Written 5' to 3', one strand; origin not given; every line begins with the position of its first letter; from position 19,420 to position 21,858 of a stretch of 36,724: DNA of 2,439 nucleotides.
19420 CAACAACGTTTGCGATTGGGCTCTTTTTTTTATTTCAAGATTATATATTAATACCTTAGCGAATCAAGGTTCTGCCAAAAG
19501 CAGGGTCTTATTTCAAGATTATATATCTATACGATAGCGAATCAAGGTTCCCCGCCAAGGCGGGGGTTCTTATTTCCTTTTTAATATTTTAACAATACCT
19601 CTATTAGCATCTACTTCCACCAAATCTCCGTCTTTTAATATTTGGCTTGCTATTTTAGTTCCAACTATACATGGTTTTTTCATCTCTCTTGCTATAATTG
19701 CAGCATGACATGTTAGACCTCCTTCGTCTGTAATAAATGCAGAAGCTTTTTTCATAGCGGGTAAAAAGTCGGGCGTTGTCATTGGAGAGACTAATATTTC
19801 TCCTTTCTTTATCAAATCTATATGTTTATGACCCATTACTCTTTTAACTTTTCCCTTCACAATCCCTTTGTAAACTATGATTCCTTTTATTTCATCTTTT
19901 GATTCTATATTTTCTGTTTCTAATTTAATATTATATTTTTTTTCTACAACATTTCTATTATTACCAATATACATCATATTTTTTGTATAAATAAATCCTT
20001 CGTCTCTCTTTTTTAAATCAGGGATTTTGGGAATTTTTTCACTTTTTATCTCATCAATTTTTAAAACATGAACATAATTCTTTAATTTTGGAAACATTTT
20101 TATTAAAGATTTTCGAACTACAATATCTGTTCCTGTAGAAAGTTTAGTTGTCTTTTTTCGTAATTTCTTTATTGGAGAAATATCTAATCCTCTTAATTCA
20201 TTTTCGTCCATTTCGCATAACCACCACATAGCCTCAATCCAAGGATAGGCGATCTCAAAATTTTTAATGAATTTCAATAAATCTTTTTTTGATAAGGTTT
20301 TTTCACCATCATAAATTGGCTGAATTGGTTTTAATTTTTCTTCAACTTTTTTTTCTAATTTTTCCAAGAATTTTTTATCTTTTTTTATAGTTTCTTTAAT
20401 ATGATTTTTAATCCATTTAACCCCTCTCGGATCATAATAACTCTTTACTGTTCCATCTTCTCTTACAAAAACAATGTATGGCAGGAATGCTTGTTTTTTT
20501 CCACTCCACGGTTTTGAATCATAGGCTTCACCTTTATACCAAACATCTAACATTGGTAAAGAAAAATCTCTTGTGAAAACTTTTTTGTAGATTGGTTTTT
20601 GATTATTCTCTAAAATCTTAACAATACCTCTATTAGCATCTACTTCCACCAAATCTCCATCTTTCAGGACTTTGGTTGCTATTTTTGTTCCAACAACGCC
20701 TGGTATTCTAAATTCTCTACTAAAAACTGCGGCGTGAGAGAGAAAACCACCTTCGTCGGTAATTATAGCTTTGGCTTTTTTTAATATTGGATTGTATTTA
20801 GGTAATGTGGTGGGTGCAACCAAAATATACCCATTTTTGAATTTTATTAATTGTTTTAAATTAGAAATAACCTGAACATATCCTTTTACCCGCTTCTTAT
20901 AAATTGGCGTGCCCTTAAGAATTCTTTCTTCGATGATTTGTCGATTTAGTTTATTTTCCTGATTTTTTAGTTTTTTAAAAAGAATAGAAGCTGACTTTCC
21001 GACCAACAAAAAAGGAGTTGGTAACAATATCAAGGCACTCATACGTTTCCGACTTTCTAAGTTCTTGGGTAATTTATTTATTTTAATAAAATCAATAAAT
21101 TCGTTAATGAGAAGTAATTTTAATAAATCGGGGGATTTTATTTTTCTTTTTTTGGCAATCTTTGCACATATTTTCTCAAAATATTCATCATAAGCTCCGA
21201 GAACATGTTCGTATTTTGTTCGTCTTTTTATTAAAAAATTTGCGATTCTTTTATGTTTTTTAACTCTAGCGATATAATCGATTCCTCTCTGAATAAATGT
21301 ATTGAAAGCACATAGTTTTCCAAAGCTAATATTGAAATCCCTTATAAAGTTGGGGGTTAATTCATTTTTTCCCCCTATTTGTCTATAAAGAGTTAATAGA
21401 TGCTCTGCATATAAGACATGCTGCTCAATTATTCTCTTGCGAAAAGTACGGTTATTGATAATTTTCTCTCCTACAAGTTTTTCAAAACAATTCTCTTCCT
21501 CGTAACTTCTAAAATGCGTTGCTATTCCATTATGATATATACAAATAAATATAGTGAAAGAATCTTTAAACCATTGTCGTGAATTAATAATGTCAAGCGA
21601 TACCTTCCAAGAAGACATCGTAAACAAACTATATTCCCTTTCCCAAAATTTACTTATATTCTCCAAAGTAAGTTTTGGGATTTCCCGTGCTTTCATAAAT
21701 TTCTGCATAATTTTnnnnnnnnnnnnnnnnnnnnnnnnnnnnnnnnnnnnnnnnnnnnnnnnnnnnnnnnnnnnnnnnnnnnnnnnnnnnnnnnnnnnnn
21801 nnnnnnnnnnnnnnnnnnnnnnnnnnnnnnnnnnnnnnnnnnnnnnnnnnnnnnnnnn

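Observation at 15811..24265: Unbundled rifampicin-phosphotransferase/PEP-synthase-like array: one ATP-grasp gene serving five swivelling-His modules with divergent N-domains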

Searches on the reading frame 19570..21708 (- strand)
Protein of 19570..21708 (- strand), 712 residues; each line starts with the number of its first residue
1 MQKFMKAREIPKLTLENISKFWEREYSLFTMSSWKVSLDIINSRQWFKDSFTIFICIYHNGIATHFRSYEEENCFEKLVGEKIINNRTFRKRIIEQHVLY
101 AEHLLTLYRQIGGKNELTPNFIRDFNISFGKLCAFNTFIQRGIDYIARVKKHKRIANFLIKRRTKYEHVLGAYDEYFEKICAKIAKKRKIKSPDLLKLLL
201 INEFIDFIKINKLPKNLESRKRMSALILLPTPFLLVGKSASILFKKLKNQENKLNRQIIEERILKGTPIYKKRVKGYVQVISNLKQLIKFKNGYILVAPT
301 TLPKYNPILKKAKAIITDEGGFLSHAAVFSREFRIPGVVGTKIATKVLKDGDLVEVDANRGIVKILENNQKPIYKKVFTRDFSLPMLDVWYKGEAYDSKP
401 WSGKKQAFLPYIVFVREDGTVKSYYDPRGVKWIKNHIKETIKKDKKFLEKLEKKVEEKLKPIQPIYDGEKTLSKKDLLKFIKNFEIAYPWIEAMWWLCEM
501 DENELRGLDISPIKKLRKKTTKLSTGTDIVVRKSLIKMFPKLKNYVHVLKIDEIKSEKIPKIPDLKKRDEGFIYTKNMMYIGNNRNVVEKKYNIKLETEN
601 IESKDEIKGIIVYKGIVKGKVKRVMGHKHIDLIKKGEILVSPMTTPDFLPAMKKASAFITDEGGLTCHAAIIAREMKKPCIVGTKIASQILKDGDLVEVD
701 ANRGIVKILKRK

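Call 3: search_protein_families(library=pfam, proteins=[window:19570-21708:-], max_evalue=0.01)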
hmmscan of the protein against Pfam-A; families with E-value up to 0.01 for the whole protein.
window:19570-21708:- (712 aa): 2 families
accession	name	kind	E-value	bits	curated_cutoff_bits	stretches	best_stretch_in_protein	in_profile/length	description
PF00391.29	PEP-utilizers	-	5.7e-51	170.5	23.1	2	633-704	1-72/72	PEP-utilising enzyme, mobile domain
PF02350.25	Epimerase_2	-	0.0014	18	30.6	0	622-682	229-283/347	UDP-N-acetylglucosamine 2-epimerase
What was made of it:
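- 19570..21708 (-): C: two-module protein, 712 aa. C1 is residues 1-372 (nt 20593-21708). C2 is residues 373-712 (nt 19570-20592). Each module has an N-domain followed by a His swivel. Two PEP-utilizers domains, E 5.7e-51 (call 3).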

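Call 4: search_protein_families(library=ncbifam, proteins=[window:19570-21708:-], max_evalue=0.01)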
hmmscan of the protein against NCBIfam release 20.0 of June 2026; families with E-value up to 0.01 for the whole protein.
window:19570-21708:- (712 aa): 31 families (the best 25 are shown)
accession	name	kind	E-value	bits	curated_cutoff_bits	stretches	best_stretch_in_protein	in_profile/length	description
NF005057.0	PRK06464.1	equivalog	3.5e-68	230.4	598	2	579-706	327-460/798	phosphoenolpyruvate synthase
TIGR01418.1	PEP_synth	equivalog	1.3e-63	215.6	739.75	2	594-706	339-456/784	pyruvate, water dikinase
NF006153.0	PRK08296.1-5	subfamily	1.6e-57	195.2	578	2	594-711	491-608/608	hypothetical protein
NF004878.0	PRK06241.1-3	subfamily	1.6e-45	155.6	945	2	261-367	785-890/891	phosphoenolpyruvate synthase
NF006150.0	PRK08296.1-2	subfamily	5.1e-45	153.8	650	2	255-371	494-610/633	hypothetical protein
NF006151.0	PRK08296.1-3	equivalog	8.7e-44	150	693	2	260-367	497-604/604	hypothetical protein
NF006152.0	PRK08296.1-4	equivalog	3.6e-42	144.6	723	2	600-709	499-608/609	hypothetical protein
NF004882.0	PRK06241.2-3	equivalog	2.9e-38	131.5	850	2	167-369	621-822/827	phosphoenolpyruvate synthase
NF006149.0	PRK08296.1-1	equivalog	6.1e-38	130.5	730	2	257-366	458-567/568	hypothetical protein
NF004978.0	PRK06354.1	subfamily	8.2e-38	130.2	462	2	257-364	476-583/590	pyruvate kinase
NF052632.1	undecylprod_RedH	equivalog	3e-37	128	1350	2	260-367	771-879/880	undecylprodigiosin ligase RedH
NF004877.0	PRK06241.1-2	subfamily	3.6e-37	128.1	866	2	184-366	693-868/869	phosphoenolpyruvate synthase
NF052631.1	prodigiosin_PigC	equivalog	2.4e-35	121.7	1300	2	249-365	764-881/883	prodigiosin ligase PigC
NF041857.1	RIF_Ptrans_rph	equivalog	6.9e-35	120.6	999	2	251-366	750-864/864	rifamycin-inactivating phosphotransferase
NF004520.0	PRK05865.1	equivalog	1e-33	116.3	1509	2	602-709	731-837/854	sugar epimerase family protein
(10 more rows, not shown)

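Call 7: search_protein_families(library=padloc, proteins=[window:19570-21708:-], max_evalue=0.01)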
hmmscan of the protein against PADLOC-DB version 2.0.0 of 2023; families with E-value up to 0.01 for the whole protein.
window:19570-21708:- (712 aa): 0 families

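Call 35: find_homologous_proteins(query=window:19570-21708:-, max_evalue=1e-10)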
Query window:19570-21708:- (712 aa): 1422 proteins with E <= 1e-10 among 8000 candidates; the best 120 are listed.
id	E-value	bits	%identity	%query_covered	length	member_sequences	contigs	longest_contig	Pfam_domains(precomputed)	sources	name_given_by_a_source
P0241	0.0e+0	1577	100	99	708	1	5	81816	PF00391.30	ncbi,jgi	-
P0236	4.8e-246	836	85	63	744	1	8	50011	PF00391.30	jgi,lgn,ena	-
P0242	3.1e-182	626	53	65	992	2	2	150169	PF00391.30,PF02350.26,PF01326.25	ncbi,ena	ncbi:MAG: PEP/pyruvate-binding domain-containing protein [Nanoarchaeota archaeon]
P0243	1.8e-170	587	76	48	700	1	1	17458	PF00391.30,PF01326.25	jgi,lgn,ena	-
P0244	6.5e-169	581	75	49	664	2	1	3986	PF00391.30,PF01326.25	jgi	jgi:phosphoenolpyruvate synthase/pyruvate phosphate dikinase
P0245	5.8e-166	572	71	50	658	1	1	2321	PF00391.30,PF01326.25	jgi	jgi:phosphoenolpyruvate synthase/pyruvate phosphate dikinase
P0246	2.7e-163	563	69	49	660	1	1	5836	PF00391.30,PF01326.25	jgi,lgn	jgi:phosphoenolpyruvate synthase/pyruvate phosphate dikinase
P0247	9.1e-163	561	73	48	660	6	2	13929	PF00391.30,PF01326.25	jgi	-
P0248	1.1e-162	561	70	50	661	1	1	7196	PF00391.30,PF01326.25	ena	-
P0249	1.6e-162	560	70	49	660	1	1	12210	PF00391.30,PF01326.25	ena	-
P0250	4.8e-161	555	70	50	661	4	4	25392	PF00391.30,PF01326.25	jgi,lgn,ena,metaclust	metaclust:\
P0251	1.9e-160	553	71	49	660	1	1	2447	PF00391.30,PF01326.25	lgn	-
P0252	2.2e-160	553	72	48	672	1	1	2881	PF00391.30,PF01326.25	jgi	jgi:phosphoenolpyruvate synthase/pyruvate phosphate dikinase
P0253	1.1e-159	551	73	48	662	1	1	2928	PF00391.30,PF01326.25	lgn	-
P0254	5.0e-159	549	68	50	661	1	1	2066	PF00391.30,PF01326.25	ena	-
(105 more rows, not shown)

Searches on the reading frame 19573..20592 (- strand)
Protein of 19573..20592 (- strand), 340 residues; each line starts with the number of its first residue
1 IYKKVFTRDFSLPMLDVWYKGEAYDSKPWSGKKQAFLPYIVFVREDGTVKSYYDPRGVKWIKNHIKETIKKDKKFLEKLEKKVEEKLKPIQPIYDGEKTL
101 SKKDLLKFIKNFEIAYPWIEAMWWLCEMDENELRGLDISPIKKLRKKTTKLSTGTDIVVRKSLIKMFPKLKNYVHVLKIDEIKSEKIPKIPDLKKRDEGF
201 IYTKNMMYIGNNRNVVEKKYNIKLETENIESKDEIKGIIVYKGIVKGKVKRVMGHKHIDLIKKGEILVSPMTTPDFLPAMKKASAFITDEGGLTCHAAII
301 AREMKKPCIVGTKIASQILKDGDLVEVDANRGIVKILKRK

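Call 46: predict_structure(alignment_id=A3)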
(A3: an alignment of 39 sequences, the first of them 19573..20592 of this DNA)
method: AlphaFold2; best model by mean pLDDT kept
length: 340 residues; sequences in the alignment: 39
mean_pLDDT: 94.4   pTM: 0.88
mean pLDDT of the five models: 94.4, 94.1, 93.6, 92.4, 92.4
residues with pLDDT >= 90: 305; 70-90: 33; 50-70: 2; < 50: 0
segments of 3 or more residues with pLDDT < 50: none
pLDDT, mean of each block of 10 residues (from residue 1): 93 95 90 94 93 96 95 96 97 96 98 96 94 93 93 94 96 94 97 95 92 90 86 90 98 92 97 92 97 91 98 94 98 95
secondary structure, 60 per line:
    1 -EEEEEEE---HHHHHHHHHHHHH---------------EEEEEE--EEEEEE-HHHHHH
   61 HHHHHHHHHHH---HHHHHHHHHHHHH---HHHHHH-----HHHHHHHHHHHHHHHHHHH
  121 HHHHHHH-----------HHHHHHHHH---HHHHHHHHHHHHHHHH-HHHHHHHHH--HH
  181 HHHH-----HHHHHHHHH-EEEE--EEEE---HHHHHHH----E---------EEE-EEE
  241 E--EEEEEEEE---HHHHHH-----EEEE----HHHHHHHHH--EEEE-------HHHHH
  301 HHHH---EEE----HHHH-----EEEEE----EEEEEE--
elements in order: E2-8 H12-24 E40-45 E48-53 H55-71 H75-87 H91-96 H102-127 H139-147 H151-166 H168-176 H179-184 H190-198 E200-203 E206-209 H213-219 E234-236 E238-241 E244-251 H255-260 E266-269 H274-282 E285-288 H296-304 E308-310 H315-318 E324-328 E333-338

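Call 48: fold_search(model_id=the predicted structure, library=pdb)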
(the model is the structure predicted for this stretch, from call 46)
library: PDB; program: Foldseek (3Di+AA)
matches with E <= 10: 255; with E <= 0.001: 45
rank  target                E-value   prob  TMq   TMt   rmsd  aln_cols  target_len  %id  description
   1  5fbt                  1.3e-12  1.00  0.34  0.17  13.2       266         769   23  Crystal structure of rifampin phosphotransferase RPH-Lm from Listeria monocytogenes in complex with rifampin (released 2015-12-30)
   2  5fbs                  8.7e-12  1.00  0.33  0.16  13.6       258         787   22  Crystal structure of rifampin phosphotransferase RPH-Lm from Listeria monocytogenes in complex with ADP and magnesium (released 2016-01-13)
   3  5fbu                  1.2e-11  1.00  0.32  0.17  13.5       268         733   22  Crystal structure of rifampin phosphotransferase RPH-Lm from Listeria monocytogenes in complex with rifampin-phosphate (released 2015-12-30)
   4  5hv2                  2.5e-11  1.00  0.30  0.12  18.9       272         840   20  Rifampin phosphotransferase G527Y mutant from Listeria monocytogenes (released 2016-03-30)
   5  5hv1                  4.2e-11  1.00  0.32  0.15  13.6       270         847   22  Rifampin phosphotransferase in complex with AMPPNP and rifampin from Listeria monocytogenes (released 2016-03-30)
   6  2e28                  4.6e-10  1.00  0.30  0.18  21.0       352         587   16  Crystal structure analysis of pyruvate kinase from Bacillus stearothermophilus (released 2008-02-05)
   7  5hv3                  5.7e-09  1.00  0.29  0.12  18.5       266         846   22  Rifampin phosphotransferase G527Y mutant in complex with AMPPNP from Listeria monocytogenes (released 2016-03-30)
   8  5jvj_A                1.1e-07  1.00  0.28  0.11  24.0       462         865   14  C4-type pyruvate phosphate dikinase: different conformational states of the nucleotide binding domain in the dimer (released 2017-04-05)
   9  9a4v_A                1.2e-07  1.00  0.24  0.15  19.2       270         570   19  Integrative model of PT1-ODO2 by crosslinking MS and deep learning (released 2024-09-18)
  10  1vbg                  1.3e-07  1.00  0.28  0.12  23.1       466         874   12  Pyruvate Phosphate Dikinase from Maize (released 2005-03-08)
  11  5lu4_B                1.6e-07  1.00  0.26  0.11   3.1       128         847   23  C4-type pyruvate phosphate dikinase: conformational intermediate of central domain in the swiveling mechanism (released 2017-05-24)
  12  5jvl_A                2.1e-07  1.00  0.28  0.11  21.1       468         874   14  C4-type pyruvate phospate dikinase: nucleotide binding domain with bound ATP analogue (released 2017-04-05)
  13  5lu4_A                2.7e-07  1.00  0.26  0.11   3.1       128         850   23  C4-type pyruvate phosphate dikinase: conformational intermediate of central domain in the swiveling mechanism (released 2017-05-24)
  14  5jvn                  2.9e-07  1.00  0.27  0.11  20.7       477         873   12  C3-type pyruvate phosphate dikinase: intermediate state of the central domain in the swiveling mechanism (released 2017-04-05)
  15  2r82                  3.1e-07  1.00  0.28  0.11  23.9       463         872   14  Pyruvate phosphate dikinase (PPDK) triple mutant R219E/E271R/S262D adapts a second conformational state (released 2008-01-01)
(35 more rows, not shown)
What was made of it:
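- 19570..21708 (-): AF2 model of C2: pLDDT 94.4 (call 46); best Foldseek hits are RPH-Lm, E 1.3e-12, ~266 columns (call 48).
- C2 matches RPH-Lm beyond the swivel (calls 46, 48).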
